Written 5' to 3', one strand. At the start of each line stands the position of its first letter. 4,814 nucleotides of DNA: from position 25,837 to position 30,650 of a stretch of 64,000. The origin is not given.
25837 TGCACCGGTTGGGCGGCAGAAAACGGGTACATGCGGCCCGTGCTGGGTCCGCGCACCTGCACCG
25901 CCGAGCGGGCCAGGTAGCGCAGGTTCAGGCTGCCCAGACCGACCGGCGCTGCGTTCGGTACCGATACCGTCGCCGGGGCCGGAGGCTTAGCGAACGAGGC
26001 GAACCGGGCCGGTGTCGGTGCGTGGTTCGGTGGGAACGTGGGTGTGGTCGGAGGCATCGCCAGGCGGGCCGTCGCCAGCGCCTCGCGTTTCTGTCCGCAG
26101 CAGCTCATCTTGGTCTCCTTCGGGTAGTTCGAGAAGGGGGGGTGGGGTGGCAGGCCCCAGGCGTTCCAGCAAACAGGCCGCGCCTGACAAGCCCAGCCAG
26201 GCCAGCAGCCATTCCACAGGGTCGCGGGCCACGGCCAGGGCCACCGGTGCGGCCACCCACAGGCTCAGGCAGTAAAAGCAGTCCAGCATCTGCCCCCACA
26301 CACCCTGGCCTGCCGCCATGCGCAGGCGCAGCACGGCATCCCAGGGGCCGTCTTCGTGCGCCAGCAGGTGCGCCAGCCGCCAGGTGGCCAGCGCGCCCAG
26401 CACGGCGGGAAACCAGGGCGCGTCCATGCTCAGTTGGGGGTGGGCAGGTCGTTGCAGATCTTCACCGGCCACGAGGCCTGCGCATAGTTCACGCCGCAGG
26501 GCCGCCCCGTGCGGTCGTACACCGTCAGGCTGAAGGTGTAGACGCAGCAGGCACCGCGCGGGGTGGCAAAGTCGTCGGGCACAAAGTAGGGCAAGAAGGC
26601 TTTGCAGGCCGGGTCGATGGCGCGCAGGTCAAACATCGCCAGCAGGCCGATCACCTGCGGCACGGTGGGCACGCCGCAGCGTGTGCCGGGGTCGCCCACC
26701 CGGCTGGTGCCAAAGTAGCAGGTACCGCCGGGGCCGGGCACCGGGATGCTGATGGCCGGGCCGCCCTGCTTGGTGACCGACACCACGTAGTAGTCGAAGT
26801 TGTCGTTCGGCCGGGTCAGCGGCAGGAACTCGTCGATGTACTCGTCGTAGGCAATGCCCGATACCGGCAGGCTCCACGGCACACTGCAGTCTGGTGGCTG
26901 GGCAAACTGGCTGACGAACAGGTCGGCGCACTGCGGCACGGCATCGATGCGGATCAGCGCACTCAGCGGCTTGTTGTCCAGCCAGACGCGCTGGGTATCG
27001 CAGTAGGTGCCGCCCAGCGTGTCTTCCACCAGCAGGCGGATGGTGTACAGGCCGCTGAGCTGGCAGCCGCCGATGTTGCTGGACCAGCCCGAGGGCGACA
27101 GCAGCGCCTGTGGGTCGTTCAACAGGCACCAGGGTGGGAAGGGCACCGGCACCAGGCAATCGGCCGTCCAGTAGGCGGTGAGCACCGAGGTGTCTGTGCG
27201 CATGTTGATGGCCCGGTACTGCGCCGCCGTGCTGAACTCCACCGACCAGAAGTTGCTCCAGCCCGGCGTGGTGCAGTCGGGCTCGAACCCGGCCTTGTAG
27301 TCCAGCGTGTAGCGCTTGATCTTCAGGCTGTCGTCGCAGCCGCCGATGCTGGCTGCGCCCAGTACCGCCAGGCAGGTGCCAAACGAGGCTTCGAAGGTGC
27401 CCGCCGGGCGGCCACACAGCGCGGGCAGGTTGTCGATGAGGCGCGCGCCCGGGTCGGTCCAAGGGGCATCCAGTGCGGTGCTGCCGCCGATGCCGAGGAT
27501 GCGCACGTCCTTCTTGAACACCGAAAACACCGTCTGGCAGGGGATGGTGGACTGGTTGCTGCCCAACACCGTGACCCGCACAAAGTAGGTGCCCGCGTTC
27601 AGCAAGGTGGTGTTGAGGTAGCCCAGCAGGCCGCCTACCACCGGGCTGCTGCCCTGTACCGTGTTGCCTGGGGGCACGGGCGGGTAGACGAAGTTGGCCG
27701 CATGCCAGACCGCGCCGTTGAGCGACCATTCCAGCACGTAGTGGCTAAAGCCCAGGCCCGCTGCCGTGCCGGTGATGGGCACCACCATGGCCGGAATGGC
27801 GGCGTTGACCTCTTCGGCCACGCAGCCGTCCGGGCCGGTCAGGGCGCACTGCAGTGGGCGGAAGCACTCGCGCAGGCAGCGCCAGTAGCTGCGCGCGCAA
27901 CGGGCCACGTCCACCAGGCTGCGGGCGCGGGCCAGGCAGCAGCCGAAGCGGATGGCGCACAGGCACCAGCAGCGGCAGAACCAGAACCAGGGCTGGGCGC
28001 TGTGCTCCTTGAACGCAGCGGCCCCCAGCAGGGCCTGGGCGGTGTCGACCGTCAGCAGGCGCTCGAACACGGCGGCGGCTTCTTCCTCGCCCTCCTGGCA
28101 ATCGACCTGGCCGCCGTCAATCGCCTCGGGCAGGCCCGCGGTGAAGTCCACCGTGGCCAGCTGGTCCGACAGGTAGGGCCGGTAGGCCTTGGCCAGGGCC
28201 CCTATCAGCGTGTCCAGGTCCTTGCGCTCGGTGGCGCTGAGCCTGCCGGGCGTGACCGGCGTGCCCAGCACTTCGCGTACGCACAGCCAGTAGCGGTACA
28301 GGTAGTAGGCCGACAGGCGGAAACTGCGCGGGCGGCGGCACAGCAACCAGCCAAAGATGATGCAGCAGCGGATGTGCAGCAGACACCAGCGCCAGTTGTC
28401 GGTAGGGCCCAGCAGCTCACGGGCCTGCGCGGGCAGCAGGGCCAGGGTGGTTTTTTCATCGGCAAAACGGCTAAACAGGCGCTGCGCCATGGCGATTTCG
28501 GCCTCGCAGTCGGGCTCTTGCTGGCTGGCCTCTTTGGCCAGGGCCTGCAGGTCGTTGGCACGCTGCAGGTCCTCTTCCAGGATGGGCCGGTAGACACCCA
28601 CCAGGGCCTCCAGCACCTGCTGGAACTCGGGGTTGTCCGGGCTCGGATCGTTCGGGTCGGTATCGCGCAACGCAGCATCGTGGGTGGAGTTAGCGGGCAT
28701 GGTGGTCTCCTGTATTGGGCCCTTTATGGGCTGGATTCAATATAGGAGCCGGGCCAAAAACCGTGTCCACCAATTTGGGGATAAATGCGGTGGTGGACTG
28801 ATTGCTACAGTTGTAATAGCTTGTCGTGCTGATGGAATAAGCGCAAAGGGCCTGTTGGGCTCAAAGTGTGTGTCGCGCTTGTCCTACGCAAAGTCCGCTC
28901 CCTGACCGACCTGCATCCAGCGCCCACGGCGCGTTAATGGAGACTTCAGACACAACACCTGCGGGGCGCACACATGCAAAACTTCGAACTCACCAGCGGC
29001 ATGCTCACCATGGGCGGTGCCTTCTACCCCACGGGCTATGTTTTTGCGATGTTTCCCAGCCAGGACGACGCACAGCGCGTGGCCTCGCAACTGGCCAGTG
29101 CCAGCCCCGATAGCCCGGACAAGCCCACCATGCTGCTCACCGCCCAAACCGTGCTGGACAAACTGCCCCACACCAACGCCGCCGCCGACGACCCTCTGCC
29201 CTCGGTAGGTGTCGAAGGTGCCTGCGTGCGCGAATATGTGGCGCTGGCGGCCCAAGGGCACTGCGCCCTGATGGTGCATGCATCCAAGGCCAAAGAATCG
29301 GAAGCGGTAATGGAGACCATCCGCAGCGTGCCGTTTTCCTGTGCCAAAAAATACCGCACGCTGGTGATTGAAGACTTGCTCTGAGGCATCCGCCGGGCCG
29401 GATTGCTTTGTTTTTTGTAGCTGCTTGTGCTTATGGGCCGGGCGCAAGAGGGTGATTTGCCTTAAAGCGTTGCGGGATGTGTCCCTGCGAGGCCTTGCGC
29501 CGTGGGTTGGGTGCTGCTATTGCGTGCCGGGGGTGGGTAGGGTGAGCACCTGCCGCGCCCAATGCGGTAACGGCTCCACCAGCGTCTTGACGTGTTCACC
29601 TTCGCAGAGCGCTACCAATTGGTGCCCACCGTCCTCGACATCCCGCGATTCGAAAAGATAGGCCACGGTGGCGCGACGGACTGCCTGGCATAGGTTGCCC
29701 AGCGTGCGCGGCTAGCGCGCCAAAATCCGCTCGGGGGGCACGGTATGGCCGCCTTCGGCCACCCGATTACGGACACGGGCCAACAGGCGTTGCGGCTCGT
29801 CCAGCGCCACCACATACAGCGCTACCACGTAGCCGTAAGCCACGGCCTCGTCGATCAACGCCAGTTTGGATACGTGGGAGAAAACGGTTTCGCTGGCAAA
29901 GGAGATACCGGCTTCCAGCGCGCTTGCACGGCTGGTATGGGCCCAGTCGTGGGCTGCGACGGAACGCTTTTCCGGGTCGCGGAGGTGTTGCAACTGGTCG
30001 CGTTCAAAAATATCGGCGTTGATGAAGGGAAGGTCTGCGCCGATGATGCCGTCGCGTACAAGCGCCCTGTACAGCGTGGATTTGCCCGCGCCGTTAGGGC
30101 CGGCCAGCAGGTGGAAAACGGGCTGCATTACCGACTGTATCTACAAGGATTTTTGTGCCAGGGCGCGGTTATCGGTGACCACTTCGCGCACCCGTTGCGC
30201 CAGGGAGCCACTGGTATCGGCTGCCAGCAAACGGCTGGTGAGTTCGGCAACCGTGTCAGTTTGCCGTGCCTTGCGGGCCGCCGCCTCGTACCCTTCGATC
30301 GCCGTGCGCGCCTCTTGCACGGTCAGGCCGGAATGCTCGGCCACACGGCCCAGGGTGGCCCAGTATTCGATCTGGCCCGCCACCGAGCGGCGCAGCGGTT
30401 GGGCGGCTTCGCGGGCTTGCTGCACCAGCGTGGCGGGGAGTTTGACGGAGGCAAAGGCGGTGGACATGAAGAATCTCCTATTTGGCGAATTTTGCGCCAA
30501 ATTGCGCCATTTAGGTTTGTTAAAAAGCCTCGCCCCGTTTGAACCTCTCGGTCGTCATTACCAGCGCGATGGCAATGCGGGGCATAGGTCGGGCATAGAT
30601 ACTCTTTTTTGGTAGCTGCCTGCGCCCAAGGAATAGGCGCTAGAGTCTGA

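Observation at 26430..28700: Internal architecture of the 756-aa protein: tandem ~135-aa duplication with W/C-rich hydrophobic cores, then three PKD/Ig-like modules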

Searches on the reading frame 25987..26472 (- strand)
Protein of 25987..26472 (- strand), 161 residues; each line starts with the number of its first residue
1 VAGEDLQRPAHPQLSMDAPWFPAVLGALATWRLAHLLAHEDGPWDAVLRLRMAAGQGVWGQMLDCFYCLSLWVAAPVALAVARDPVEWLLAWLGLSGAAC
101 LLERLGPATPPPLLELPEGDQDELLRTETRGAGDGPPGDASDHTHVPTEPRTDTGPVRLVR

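Call 3: search_protein_families(library=pfam, proteins=[window:25987-26472:-], max_evalue=1)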
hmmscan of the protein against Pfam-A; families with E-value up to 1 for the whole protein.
window:25987-26472:- (161 aa): 1 family
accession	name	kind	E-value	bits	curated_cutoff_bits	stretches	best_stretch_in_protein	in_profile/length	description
PF07098.16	DUF1360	-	2.8e-05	24.5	21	1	53-103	47-99/102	Protein of unknown function (DUF1360)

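Call 4: search_protein_families(library=ncbifam, proteins=[window:25987-26472:-], max_evalue=1)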
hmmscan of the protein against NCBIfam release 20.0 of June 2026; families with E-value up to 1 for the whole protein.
window:25987-26472:- (161 aa): 0 families

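Call 21: search_protein_families(library=phrogs, proteins=[window:25987-26427:-], max_evalue=1)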
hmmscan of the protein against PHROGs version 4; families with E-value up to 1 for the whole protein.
window:25987-26427:- (146 aa): 1 family
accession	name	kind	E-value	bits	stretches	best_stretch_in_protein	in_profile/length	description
phrog_781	-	unknown function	0.0095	16.2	1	9-69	42-109/152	-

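Call 22: search_protein_families(library=padloc, proteins=[window:25987-26427:-], max_evalue=1)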
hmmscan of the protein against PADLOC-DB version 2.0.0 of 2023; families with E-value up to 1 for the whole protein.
window:25987-26427:- (146 aa): 0 families

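Call 81: search_solved_structures(query=window:25987-26427:-, max_evalue=10)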
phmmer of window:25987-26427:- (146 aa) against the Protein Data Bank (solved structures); distinct sequences matched with E-value up to 10: 1.
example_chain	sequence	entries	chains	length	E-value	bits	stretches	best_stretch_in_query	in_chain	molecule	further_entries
4xu6_A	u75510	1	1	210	0.19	14.9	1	5-101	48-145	Uncharacterized protein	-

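Call 82: search_solved_structures(query=window:25987-26427:-, max_evalue=10, show_alignments=1)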
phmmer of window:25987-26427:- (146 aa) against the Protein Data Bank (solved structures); distinct sequences matched with E-value up to 10: 1.
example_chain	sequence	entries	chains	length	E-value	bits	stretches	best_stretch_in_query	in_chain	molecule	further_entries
4xu6_A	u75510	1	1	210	0.19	14.9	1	5-101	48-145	Uncharacterized protein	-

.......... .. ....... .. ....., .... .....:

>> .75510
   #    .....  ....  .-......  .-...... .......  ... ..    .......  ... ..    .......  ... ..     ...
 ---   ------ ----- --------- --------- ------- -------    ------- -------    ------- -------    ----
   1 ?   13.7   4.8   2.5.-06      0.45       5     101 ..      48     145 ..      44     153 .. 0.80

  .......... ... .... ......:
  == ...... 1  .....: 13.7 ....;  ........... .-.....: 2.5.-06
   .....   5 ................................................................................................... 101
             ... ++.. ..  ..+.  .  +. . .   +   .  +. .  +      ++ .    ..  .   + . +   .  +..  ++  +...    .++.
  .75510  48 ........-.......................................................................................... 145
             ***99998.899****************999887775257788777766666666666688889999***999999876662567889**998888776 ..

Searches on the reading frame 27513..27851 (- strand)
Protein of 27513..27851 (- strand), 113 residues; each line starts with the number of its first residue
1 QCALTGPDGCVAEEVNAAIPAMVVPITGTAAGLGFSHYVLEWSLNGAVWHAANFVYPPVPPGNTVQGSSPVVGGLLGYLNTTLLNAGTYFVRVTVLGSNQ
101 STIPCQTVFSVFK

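Call 75: search_protein_families(library=pfam, proteins=[window:27513-27851:-], max_evalue=10)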
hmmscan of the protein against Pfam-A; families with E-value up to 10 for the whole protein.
window:27513-27851:- (113 aa): 0 families

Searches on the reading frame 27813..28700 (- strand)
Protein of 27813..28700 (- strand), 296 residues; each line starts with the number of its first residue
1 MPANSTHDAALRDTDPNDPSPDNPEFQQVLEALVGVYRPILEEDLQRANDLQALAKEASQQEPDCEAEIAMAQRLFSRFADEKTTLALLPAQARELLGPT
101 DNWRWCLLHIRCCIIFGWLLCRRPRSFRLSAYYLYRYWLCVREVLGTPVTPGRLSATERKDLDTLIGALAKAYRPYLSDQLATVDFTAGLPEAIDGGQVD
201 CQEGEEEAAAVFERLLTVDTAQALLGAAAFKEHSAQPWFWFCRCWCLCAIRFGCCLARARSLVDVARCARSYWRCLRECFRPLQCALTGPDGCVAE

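Call 42: predict_structure(alignment_id=A3)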
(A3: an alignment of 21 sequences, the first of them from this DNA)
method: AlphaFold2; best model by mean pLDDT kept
length: 296 residues; sequences in the alignment: 21
mean_pLDDT: 81.8   pTM: 0.80
mean pLDDT of the five models: 81.8, 79.3, 78.1, 77.9, 77.7
residues with pLDDT >= 90: 118; 70-90: 118; 50-70: 44; < 50: 16
segments of 3 or more residues with pLDDT < 50: 3-13
pLDDT, mean of each block of 10 residues (from residue 1): 46 69 93 92 91 91 84 89 90 85 89 94 79 91 92 90 88 75 63 63 59 78 91 85 90 92 93 89 57 53
secondary structure, 60 per line:
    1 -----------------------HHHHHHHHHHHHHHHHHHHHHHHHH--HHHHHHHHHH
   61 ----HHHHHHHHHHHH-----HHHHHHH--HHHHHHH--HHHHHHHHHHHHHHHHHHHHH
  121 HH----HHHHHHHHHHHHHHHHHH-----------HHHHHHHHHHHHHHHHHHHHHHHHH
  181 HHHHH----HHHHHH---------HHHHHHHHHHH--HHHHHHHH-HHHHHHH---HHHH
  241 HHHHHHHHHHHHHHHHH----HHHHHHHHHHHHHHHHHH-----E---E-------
elements in order: H24-48 H51-60 H65-76 H82-88 H91-97 H100-122 H127-144 H156-185 H190-195 H205-215 H218-225 H227-233 H237-257 H262-279

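Call 44: fold_search(model_id=the predicted structure, library=pdb)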
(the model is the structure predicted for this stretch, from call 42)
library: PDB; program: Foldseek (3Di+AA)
matches with E <= 10: 79; with E <= 0.001: 0
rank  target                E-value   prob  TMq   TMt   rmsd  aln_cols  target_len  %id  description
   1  4iar                  7.7e-01  0.16  0.17  0.14  25.2       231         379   13  Crystal structure of the chimeric protein of 5-HT1B-BRIL in complex with ergotamine (PSI Community Target) (released 2013-03-13)
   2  5tvn                  1.3e+00  0.14  0.19  0.15  23.8       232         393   12  Crystal structure of the LSD-bound 5-HT2B receptor (released 2017-02-01)
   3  6dry                  1.5e+00  0.09  0.15  0.12  24.5       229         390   10  Structural Determinants of Activation and Biased Agonism at the 5-HT2B Receptor (released 2018-08-29)
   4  5tud_D                1.8e+00  0.10  0.16  0.14  24.1       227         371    7  Structural Insights into the Extracellular Recognition of the Human Serotonin 2B Receptor by an Antibody (released 2017-07-26)
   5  6wgt_C                1.8e+00  0.09  0.16  0.14  24.4       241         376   14  Crystal structure of HTR2A with hallucinogenic agonist (released 2020-09-23)
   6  7ue2_A                2.6e+00  0.08  0.18  0.17  21.6       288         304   15  Crystal structure of designed helical repeat protein RPB_PLP3_R6 bound to PLPx6 peptide (released 2023-03-29)
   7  9ipy                  2.8e+00  0.08  0.17  0.15  26.4       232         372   11  Structure of JR14a-bound human C3aR (released 2025-04-23)
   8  9jro_A                3.0e+00  0.06  0.15  0.13  25.0       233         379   12  Structural Insights into Selective Antagonism of PF04418948 and EP2 Prostaglandin Receptor (released 2025-10-22)
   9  9iqg_B                3.5e+00  0.05  0.15  0.09  25.4       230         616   16  Cryo-EM structure of MsRv1273c/72c from Mycobacterium smegmatis in the ATP|ADP+Vi-bound Occ (Vi) state (released 2025-05-14)
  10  5nj6_A                3.5e+00  0.03  0.11  0.09  26.1       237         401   14  Crystal structure of a thermostabilised human protease-activated receptor-2 (PAR2) in ternary complex with Fab3949 and (released 2017-05-03)
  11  7zly                  3.8e+00  0.06  0.16  0.13  22.6       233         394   12  Crystal structure of human GPCR Niacin receptor (HCA2) expressed from Spodoptera frugiperda (released 2023-04-12)
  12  6d32                  3.9e+00  0.03  0.10  0.07  31.8       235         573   13  Crystal structure of Xenopus Smoothened in complex with cyclopamine (released 2018-05-23)
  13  6d35                  3.9e+00  0.03  0.10  0.07  31.2       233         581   14  Crystal structure of Xenopus Smoothened in complex with cholesterol (released 2018-05-23)
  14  8q0n_B                4.1e+00  0.08  0.16  0.07  14.0       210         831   11  HACE1 in complex with RAC1 Q61L (released 2024-01-10)
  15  8gk7_A                4.1e+00  0.06  0.18  0.11  25.8       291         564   12  MsbA bound to cerastecin C (released 2024-04-24)
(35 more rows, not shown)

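Call 67: fold_search(model_id=the predicted structure, library=viral)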
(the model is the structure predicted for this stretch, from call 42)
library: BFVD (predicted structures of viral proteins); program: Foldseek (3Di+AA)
matches with E <= 10: 40; with E <= 0.001: 0
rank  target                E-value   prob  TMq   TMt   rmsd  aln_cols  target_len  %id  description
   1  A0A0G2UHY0            5.4e-01  0.20  0.17  0.18  17.1       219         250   11  Membrane protein US20 [Mandrillus leucophaeus cytomegalovirus]
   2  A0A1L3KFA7            8.7e-01  0.10  0.17  0.17  16.9       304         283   11  (no name in the UniProt tables at hand)
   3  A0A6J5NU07            9.5e-01  0.09  0.13  0.12  22.0       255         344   13  Uncharacterized protein [uncultured Caudovirales phage]
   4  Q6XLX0                1.7e+00  0.18  0.19  0.16  11.3       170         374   12  FirrV-1-C8 [Feldmannia irregularis virus a]
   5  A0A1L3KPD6            1.8e+00  0.09  0.18  0.11  20.8       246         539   11  (no name in the UniProt tables at hand)
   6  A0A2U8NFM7            1.9e+00  0.06  0.14  0.09  18.1       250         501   16  (no name in the UniProt tables at hand)
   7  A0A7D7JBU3            2.6e+00  0.06  0.14  0.17  16.9       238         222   10  (no name in the UniProt tables at hand)
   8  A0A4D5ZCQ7            2.9e+00  0.08  0.18  0.11  15.1       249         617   12  Carrier domain-containing protein [Burkholderia phage BcepSaruman]
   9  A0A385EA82            2.9e+00  0.05  0.11  0.10  26.9       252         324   15  Uncharacterized protein [Caulobacter phage CcrPW]
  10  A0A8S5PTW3            3.5e+00  0.04  0.13  0.09  22.5       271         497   11  Minor capsid protein [Siphoviridae sp. ctJER10]
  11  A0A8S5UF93            3.9e+00  0.06  0.15  0.15  15.7       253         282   11  Uncharacterized protein [Myoviridae sp. ctcyQ27]
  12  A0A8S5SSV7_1          3.9e+00  0.04  0.15  0.07  20.5       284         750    8  Minor tail protein [Myoviridae sp. ctfyA6]
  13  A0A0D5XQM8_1          4.1e+00  0.02  0.11  0.05  22.1       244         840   10  Genome polyprotein (Fragment) [Bovine hepacivirus]
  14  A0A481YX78            4.3e+00  0.09  0.21  0.28   9.2       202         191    8  Uncharacterized protein [Marseillevirus LCMAC201]
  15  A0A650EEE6            4.7e+00  0.04  0.13  0.14  18.2       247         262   19  (no name in the UniProt tables at hand)
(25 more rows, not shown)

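Call 79: search_solved_structures(query=A3, max_evalue=10)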
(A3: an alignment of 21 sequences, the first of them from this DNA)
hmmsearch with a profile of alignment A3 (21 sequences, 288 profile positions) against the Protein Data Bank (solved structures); distinct sequences matched with E-value up to 10: 1.
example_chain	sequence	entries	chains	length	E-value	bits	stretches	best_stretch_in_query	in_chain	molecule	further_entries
44ab_E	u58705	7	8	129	1.3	11.6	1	233-269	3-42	UL131A | Envelope glycoprotein UL131A | Envelope protein UL131A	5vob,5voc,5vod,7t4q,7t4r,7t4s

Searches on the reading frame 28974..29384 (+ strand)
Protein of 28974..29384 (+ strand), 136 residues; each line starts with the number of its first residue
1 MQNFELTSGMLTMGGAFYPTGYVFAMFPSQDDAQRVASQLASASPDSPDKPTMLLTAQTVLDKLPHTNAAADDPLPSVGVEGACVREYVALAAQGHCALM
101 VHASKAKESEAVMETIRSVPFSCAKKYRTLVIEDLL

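Call 3: search_protein_families(library=pfam, proteins=[window:28974-29384:+], max_evalue=1)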
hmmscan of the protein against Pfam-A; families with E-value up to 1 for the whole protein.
window:28974-29384:+ (136 aa): 2 families
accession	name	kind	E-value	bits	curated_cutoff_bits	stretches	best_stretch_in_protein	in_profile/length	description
PF24088.1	DUF7373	-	0.015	15.6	27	1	25-110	89-159/193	Domain of unknown function (DUF7373) N-terminal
PF11360.13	DUF3110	-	0.19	12.4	20.2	1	24-43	26-45/84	Protein of unknown function (DUF3110)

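Call 4: search_protein_families(library=ncbifam, proteins=[window:28974-29384:+], max_evalue=1)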
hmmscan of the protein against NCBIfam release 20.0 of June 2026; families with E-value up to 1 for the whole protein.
window:28974-29384:+ (136 aa): 0 families

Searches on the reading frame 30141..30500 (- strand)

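Call 85: search_protein_families(library=pfam, proteins=[window:30141-30500:-], max_evalue=0.001)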
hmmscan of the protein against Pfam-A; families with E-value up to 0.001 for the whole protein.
window:30141-30500:- (119 aa): 1 family
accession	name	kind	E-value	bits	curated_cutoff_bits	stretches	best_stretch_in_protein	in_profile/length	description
PF11903.14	ParD_like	-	2.4e-12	47.1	23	1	18-105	3-68/73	ParD-like antitoxin of type II bacterial toxin-antitoxin system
